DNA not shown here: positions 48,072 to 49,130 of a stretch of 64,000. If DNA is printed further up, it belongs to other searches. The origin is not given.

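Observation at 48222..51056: Membrane-anchored, 500-residue coiled-coil protein ending in a KaiC/RecA-like pseudo-ATPase domain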

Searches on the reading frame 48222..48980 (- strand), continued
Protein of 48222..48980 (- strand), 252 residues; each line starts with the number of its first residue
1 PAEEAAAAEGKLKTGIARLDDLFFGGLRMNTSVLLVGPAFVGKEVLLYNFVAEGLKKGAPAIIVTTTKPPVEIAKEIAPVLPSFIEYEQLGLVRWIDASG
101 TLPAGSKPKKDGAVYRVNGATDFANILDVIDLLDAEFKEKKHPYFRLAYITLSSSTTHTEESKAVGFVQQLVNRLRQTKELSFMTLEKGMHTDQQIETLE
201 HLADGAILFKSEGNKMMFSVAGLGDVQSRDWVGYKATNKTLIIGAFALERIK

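Call 44: search_solved_structures(query=A2, max_evalue=0.001, show_alignments=4)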
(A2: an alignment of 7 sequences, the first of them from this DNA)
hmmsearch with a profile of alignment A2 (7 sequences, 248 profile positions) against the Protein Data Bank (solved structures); distinct sequences matched with E-value up to 0.001: 47.
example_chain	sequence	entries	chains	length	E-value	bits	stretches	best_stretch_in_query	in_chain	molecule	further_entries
8zn7_D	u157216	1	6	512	1.4e-19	73.8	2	4-136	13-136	KaiC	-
8zn5_B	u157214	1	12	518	1.6e-18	70.3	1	4-183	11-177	KaiC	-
8zn6_F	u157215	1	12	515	4e-18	69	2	3-98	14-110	KaiC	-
2dr3_A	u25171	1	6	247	2.5e-17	66.4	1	5-138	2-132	UPF0273 protein PH0284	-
5jwq_A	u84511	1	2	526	2.5e-16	63.1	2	4-154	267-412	Circadian clock protein kinase KaiC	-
7dy1_A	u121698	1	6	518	3e-16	62.8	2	4-153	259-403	Circadian clock protein kinase KaiC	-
4o0m_A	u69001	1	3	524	3e-16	62.8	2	4-153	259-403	Circadian clock protein kinase KaiC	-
3cmu_A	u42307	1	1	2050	3.7e-16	62.5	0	5-66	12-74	Protein recA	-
8jon_A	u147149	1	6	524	1.3e-15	60.7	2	4-148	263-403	Circadian clock oscillator protein KaiC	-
3cmt_A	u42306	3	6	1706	1.1e-13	54.5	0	5-66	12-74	Protein recA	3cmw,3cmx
8db3_A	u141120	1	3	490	2.9e-13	53.1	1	7-87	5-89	Circadian clock protein KaiC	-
8fwi_A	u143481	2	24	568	3.1e-13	52.9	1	7-87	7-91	Circadian clock protein KaiC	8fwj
8dba_A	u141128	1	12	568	4.4e-13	52.5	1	7-87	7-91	Circadian clock protein KaiC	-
4dug_A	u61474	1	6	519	1.7e-12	50.5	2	4-95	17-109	Circadian clock protein kinase kaiC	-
7x1y_A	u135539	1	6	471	2.4e-12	50.1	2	4-95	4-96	Circadian clock oscillator protein KaiC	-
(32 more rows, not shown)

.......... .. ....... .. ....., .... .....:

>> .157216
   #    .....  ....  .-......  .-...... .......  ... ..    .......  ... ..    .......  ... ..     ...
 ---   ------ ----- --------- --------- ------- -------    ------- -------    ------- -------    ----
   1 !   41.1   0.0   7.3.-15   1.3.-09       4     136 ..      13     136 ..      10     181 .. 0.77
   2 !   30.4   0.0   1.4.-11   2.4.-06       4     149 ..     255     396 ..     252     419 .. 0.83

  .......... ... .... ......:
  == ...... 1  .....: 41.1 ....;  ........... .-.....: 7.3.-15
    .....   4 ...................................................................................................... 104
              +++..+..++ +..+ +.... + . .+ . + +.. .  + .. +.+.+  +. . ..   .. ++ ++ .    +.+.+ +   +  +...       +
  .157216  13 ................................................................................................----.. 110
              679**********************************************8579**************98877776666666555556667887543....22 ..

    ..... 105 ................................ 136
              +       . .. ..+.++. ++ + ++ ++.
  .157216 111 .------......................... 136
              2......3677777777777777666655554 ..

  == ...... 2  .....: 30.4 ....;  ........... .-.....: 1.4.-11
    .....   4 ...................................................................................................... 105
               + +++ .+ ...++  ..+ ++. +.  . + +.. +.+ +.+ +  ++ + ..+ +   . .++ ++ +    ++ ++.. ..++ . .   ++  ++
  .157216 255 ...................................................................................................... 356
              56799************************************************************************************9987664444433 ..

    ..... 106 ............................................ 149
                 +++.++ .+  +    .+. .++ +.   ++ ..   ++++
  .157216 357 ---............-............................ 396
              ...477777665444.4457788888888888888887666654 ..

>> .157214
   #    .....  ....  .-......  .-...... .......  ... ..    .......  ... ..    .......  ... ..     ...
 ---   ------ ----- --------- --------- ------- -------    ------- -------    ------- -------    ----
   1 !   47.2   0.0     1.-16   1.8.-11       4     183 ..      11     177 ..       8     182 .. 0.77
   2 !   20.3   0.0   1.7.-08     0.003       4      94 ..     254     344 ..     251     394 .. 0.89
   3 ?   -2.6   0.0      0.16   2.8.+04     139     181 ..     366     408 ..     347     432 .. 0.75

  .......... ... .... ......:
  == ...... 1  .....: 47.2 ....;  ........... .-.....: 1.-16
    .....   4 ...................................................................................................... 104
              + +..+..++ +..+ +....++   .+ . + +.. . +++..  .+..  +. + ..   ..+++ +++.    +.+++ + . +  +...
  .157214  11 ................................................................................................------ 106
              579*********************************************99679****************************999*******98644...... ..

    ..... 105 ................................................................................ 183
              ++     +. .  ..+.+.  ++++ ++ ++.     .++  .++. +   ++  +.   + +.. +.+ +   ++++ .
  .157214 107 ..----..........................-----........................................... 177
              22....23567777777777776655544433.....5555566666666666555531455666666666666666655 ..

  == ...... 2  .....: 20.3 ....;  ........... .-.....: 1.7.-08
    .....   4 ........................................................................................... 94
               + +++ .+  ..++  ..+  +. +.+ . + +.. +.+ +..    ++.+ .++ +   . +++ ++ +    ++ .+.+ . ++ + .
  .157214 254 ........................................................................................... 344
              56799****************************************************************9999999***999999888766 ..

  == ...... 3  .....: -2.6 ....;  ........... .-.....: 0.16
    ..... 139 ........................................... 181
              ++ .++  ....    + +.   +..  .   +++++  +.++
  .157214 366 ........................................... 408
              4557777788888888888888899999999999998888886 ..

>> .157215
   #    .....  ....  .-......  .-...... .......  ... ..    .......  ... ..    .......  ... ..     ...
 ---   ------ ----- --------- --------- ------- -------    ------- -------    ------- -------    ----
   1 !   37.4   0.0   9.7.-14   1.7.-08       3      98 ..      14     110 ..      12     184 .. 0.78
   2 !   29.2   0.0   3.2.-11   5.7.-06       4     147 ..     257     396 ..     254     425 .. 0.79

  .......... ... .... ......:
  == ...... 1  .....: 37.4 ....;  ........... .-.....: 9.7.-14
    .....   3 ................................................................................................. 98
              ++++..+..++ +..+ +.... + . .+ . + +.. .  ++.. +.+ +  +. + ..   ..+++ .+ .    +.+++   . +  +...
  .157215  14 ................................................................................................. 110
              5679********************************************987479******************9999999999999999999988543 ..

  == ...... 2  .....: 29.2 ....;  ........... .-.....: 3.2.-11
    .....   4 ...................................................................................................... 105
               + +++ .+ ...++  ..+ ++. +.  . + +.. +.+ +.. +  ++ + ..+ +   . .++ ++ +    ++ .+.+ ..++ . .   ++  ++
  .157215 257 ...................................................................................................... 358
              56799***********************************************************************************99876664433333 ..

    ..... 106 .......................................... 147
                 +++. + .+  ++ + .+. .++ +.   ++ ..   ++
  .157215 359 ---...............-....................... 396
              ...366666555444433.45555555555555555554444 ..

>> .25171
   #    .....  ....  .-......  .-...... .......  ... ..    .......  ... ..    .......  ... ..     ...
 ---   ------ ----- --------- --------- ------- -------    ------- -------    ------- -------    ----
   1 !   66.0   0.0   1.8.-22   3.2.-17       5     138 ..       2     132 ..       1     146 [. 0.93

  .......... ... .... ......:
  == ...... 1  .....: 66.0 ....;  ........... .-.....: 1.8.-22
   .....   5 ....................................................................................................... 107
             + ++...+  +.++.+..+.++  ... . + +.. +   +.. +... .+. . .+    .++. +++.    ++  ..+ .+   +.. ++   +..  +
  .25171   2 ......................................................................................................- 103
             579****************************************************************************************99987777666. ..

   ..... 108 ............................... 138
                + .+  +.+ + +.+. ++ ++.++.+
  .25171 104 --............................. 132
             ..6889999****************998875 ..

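Call 53: find_encoding_contigs(protein=P0043, flank=8000, max_places=2)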
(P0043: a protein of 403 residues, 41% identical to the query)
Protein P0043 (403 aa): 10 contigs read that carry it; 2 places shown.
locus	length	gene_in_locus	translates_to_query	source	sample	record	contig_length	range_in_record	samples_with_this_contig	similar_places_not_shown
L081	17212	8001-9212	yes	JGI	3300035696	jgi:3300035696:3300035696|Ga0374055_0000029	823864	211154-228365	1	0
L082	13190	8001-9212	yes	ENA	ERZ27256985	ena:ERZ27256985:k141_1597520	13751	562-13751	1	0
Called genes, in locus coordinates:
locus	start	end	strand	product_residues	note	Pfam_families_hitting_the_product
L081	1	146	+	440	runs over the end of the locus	PF00675:Peptidase_M16, PF05193:Peptidase_M16_C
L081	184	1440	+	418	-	PF00675:Peptidase_M16 (weak), PF05193:Peptidase_M16_C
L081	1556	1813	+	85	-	-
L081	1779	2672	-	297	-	PF04414:tRNA_deacylase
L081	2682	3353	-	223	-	PF05724:TPMT, PF13489:Methyltransf_23, PF02353:CMAS, PF05175:MTS (weak), PF13847:Methyltransf_31, PF08241:Methyltransf_11, PF08242:Methyltransf_12, PF13649:Methyltransf_25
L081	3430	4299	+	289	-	-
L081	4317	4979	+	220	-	PF12697:Abhydrolase_6 (weak), PF00326:Peptidase_S9 (faint), PF01738:DLH, PF12146:Hydrolase_4 (weak), PF20408:Abhydrolase_11, PF00561:Abhydrolase_1 (faint)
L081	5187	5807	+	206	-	PF01507:PAPS_reduct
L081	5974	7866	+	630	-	PF00211:Guanylate_cyc, PF13428:TPR_14 (faint), PF07719:TPR_2 (faint), PF13414:TPR_11 (faint), PF13431:TPR_17 (faint), PF13432:TPR_16 (faint), PF14559:TPR_19 (faint), PF21033:RMD1-3 (faint)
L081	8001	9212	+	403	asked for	PF00027:cNMP_binding, PF06745:ATPase, PF24336:DUF7504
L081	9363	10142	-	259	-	-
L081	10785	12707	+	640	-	PF00211:Guanylate_cyc, PF13428:TPR_14 (faint), PF14559:TPR_19 (faint), PF07719:TPR_2 (faint), PF13414:TPR_11 (faint), PF13431:TPR_17 (faint)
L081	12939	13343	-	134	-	PF01906:YbjQ_1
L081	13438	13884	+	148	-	-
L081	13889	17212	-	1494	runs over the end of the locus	-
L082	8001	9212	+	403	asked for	PF00027:cNMP_binding, PF06745:ATPase, PF24336:DUF7504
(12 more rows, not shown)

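Call 75: search_protein_families(library=pfam, alignment_id=A3, max_evalue=0.0001)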
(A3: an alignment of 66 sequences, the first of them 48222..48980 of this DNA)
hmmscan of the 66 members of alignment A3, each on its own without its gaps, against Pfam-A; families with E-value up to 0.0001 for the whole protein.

A. member 1, window:48222-48980:- (252 aa): 3 families
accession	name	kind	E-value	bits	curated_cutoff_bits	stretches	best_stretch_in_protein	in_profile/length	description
PF06745.19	ATPase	-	3.3e-16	59.8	26.6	1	12-212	1-190/231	KaiC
PF05625.17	PAXNEB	-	3.8e-07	29.9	28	0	14-77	21-85/366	PAXNEB protein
PF24336.1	DUF7504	-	2.9e-05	25.1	27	1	32-206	3-176/179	Family of unknown function (DUF7504)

B. families by the number of members that match (of 66 scanned): 6 families
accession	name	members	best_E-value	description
PF06745.19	ATPase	66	3.7e-23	KaiC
PF24336.1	DUF7504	56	2.7e-16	Family of unknown function (DUF7504)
PF05625.17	PAXNEB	33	2.3e-09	PAXNEB protein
PF23365.1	DUF7090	30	6.9e-10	Family of unknown function (DUF7090)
PF14417.12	MEDS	7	9.4e-07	MEDS: MEthanogen/methylotroph, DcmR Sensory domain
PF00027.35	cNMP_binding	1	2.1e-18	Cyclic nucleotide-binding domain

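Call 81: find_encoding_contigs(protein=P0045, flank=4000, max_places=1)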
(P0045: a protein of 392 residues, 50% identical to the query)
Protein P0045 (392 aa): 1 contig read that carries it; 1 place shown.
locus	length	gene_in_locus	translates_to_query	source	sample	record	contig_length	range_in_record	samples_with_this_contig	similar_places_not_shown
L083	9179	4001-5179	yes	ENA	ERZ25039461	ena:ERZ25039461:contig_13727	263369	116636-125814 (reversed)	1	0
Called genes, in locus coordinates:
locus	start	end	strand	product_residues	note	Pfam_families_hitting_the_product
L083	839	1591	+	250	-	PF00583:Acetyltransf_1, PF13673:Acetyltransf_10, PF13508:Acetyltransf_7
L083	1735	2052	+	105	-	PF02661:Fic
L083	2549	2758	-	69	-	-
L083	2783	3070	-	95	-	-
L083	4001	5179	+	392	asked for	PF06745:ATPase, PF24336:DUF7504 (weak)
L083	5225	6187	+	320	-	PF07521:RMMBL (faint)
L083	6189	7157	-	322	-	PF08068:DKCLD, PF01509:TruB_N, PF21238:Pus10_C (weak), PF16198:TruB_C_2, PF01472:PUA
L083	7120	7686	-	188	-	PF02224:Cytidylate_kin (faint), PF13189:Cytidylate_kin2, PF13207:AAA_17, PF13238:AAA_18, PF13671:AAA_33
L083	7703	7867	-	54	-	-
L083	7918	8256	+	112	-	-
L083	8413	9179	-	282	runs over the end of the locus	PF00344:SecY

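Call 82: find_encoding_contigs(protein=P0092, flank=4000, max_places=1)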
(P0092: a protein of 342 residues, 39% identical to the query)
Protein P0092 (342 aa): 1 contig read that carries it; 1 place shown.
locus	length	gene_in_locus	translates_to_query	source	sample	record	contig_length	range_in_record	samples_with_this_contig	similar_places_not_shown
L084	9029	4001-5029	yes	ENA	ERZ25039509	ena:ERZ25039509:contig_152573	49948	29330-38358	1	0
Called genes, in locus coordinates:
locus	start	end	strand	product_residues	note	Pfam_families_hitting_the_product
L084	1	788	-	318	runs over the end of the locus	PF01246:Ribosomal_L24e, PF06467:zf-FCS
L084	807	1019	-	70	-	PF01200:Ribosomal_S28e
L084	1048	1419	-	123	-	PF01248:Ribosomal_L7Ae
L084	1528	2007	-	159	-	-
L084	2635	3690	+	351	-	-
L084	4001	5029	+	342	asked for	PF05625:PAXNEB (weak), PF06745:ATPase, PF23442:DUF7125 (weak), PF24336:DUF7504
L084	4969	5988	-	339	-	-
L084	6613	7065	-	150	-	PF13279:4HBT_2, PF03061:4HBT (weak)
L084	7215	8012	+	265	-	PF00464:SHMT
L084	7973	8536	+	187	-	PF00464:SHMT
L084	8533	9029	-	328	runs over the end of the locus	-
